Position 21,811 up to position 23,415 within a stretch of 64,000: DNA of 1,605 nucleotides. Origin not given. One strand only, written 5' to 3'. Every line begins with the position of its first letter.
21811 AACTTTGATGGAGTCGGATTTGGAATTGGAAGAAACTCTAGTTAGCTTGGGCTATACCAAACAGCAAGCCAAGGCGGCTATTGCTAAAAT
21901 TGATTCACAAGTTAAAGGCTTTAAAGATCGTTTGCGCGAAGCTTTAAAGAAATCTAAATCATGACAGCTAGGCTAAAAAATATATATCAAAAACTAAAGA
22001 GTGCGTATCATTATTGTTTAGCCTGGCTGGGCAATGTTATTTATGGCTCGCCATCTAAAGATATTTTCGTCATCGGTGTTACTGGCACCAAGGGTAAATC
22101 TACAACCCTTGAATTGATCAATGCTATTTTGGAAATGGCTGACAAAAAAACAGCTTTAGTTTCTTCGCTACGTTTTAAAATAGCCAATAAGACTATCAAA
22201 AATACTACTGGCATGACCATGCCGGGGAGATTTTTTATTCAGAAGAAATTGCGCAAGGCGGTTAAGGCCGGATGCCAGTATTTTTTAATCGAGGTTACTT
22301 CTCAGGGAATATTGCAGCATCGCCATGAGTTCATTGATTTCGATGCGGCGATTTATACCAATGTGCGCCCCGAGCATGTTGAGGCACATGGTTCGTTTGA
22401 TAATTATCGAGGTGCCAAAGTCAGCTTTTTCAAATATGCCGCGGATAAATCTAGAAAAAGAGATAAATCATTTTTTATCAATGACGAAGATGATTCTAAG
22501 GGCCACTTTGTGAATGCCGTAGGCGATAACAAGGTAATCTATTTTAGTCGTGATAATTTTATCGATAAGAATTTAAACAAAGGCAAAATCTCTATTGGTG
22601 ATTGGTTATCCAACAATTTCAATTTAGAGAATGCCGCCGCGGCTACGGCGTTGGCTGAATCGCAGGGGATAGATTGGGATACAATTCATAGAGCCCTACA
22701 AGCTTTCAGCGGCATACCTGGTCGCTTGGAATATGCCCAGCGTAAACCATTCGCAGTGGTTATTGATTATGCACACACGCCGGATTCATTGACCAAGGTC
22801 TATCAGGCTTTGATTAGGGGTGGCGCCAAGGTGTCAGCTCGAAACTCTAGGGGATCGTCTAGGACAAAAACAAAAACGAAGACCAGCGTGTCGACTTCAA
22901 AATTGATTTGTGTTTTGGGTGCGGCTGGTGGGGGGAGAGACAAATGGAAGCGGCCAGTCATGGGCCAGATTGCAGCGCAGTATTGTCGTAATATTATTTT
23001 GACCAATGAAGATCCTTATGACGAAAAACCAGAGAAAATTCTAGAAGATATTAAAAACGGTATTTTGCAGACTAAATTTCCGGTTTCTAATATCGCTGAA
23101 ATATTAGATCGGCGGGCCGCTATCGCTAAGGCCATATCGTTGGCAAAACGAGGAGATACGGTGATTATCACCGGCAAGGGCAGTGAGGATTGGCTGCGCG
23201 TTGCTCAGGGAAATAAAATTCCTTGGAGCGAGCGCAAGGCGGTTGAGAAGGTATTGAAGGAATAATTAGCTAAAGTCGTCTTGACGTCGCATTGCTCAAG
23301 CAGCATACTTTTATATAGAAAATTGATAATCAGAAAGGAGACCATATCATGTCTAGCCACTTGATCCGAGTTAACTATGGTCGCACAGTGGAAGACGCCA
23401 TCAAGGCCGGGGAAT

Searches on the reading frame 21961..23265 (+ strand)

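Call 53: search_protein_families(library=pfam, proteins=[window:21961-23265:+], max_evalue=0.0001)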
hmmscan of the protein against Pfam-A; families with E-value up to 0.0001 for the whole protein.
window:21961-23265:+ (434 aa): 2 families
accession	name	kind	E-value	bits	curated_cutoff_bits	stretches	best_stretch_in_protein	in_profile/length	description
PF08245.18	Mur_ligase_M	-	4.8e-27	95.7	24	1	40-203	1-153/200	Mur ligase middle domain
PF02875.26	Mur_ligase_C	-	1.1e-22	81.6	28.4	1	311-407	37-127/127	Mur ligase, glutamate ligase domain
